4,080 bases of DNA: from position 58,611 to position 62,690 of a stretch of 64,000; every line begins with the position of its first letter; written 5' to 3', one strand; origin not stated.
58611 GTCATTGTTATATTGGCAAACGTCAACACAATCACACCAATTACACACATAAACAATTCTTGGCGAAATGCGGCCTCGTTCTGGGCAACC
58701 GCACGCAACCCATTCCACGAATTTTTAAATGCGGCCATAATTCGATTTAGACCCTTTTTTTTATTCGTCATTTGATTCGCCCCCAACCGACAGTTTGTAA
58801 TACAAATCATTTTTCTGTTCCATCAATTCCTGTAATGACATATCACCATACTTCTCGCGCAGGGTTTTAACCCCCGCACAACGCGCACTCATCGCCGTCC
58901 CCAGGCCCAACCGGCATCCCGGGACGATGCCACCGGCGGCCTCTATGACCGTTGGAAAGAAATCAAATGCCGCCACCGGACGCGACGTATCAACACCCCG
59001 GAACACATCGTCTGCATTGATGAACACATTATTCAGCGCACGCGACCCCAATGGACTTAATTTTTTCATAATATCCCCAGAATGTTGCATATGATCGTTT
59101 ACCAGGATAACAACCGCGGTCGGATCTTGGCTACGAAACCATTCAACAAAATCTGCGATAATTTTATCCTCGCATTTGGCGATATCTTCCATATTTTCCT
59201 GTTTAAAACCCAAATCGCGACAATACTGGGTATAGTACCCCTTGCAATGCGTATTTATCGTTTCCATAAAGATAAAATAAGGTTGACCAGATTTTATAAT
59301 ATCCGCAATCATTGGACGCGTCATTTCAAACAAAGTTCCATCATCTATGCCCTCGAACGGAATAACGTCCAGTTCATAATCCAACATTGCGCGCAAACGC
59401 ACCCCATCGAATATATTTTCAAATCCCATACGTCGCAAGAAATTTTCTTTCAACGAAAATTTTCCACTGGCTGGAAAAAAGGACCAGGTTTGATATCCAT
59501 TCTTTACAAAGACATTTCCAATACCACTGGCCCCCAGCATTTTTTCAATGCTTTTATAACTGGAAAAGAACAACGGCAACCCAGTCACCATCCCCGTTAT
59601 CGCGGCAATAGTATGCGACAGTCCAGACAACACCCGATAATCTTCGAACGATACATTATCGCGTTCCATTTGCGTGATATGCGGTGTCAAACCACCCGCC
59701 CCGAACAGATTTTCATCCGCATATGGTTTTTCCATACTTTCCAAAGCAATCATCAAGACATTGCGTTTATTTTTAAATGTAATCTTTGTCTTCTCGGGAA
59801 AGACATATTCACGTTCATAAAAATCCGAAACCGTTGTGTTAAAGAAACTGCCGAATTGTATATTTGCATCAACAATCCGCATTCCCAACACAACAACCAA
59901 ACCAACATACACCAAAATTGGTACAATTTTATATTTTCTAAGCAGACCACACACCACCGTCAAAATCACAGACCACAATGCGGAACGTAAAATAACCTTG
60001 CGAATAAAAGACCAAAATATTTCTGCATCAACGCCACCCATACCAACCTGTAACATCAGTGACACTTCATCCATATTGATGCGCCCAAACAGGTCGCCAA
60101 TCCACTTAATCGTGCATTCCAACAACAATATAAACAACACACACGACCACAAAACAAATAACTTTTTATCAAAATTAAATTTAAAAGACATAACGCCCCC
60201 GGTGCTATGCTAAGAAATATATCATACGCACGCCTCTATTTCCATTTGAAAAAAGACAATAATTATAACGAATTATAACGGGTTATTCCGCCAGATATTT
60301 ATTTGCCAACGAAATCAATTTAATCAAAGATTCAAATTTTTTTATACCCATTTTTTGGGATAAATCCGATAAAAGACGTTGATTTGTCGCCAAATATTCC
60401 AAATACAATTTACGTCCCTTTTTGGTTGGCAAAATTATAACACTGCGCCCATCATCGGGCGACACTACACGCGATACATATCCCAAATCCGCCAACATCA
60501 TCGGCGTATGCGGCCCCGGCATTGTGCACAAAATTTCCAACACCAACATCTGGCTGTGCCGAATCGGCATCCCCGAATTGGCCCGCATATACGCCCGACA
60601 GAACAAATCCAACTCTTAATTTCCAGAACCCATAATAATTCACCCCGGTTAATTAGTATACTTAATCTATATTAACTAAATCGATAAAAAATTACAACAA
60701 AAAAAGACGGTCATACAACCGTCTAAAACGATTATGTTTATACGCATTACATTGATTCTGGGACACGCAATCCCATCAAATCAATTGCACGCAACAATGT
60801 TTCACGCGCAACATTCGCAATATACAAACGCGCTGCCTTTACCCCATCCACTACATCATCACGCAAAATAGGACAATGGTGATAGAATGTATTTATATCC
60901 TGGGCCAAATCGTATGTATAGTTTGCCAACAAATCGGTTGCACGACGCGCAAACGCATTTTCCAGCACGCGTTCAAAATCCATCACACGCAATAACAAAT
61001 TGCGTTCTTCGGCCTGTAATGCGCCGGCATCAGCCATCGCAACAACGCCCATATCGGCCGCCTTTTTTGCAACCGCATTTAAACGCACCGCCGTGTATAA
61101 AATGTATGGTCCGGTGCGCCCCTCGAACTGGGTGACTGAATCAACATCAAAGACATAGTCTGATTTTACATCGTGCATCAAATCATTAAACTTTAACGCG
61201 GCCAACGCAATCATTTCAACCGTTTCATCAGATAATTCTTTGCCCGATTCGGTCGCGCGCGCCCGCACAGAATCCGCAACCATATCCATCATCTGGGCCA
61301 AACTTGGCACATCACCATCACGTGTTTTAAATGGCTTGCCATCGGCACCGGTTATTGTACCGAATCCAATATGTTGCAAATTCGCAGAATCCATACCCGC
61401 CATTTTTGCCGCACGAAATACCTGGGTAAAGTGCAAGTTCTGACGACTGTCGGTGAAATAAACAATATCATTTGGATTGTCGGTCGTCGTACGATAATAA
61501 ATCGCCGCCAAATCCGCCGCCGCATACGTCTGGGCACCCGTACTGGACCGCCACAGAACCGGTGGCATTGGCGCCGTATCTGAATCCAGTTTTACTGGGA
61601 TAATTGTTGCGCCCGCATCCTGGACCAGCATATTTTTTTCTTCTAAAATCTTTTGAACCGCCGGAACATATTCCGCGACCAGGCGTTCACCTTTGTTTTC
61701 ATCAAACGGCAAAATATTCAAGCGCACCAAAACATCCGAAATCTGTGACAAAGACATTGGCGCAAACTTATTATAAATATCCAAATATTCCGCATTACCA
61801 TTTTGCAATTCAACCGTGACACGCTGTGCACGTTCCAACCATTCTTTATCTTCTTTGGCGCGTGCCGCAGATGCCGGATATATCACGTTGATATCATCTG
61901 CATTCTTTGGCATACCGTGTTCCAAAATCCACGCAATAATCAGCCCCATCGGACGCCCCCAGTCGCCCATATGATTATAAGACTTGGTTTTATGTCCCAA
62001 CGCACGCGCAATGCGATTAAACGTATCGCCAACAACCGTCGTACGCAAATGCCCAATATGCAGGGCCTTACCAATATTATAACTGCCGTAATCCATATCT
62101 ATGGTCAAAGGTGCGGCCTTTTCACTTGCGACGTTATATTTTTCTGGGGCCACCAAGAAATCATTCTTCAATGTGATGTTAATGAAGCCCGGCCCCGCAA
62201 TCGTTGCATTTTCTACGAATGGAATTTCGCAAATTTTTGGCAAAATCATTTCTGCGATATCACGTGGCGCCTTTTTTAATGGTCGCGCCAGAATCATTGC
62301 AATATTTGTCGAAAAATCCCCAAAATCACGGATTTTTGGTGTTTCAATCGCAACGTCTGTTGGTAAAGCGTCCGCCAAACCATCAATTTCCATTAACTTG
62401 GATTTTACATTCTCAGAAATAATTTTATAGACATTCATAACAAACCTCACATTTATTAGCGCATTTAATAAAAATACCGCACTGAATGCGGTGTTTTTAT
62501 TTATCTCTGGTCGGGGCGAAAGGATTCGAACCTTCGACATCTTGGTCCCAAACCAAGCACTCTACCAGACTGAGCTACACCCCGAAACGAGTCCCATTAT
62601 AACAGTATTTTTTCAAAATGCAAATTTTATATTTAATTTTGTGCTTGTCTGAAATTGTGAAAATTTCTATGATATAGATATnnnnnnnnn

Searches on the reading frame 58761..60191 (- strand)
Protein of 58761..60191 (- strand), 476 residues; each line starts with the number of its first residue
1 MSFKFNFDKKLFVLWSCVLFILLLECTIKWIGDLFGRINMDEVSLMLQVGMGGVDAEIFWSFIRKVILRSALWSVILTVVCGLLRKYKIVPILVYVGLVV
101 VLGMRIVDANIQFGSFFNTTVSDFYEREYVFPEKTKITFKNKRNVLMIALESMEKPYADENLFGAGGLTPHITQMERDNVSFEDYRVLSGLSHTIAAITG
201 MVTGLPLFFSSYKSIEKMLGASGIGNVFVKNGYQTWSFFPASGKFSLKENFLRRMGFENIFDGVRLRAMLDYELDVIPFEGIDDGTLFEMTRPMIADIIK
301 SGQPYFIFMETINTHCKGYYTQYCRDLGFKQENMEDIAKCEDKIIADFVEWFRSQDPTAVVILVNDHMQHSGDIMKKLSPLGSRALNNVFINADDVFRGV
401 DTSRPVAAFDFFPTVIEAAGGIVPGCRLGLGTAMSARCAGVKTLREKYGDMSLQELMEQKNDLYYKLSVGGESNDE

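Call 15: search_protein_families(library=pfam, proteins=[window:58761-60191:-])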
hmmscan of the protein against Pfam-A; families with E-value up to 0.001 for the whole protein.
window:58761-60191:- (476 aa): 1 family
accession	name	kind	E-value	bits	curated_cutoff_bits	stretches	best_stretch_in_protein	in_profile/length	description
PF00884.28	Sulfatase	-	7.8e-21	75.1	25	1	143-420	1-300/301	Sulfatase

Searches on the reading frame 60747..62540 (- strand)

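Call 15: search_protein_families(library=pfam, proteins=[window:60747-62540:-])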
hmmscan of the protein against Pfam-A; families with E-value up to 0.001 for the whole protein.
window:60747-62540:- (597 aa): 3 families
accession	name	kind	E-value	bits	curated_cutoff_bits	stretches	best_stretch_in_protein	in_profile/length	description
PF00750.26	tRNA-synt_1d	-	6.1e-65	219.9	23.3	1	130-465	7-348/349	tRNA synthetases class I (R), catalytic domain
PF05746.21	DALR_1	-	1.3e-22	80.5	22.3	1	480-597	1-117/117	DALR anticodon binding domain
PF03485.21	Arg_tRNA_synt_N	-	6.2e-22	78.5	21.5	1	41-124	3-85/85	Arginyl tRNA synthetase N terminal domain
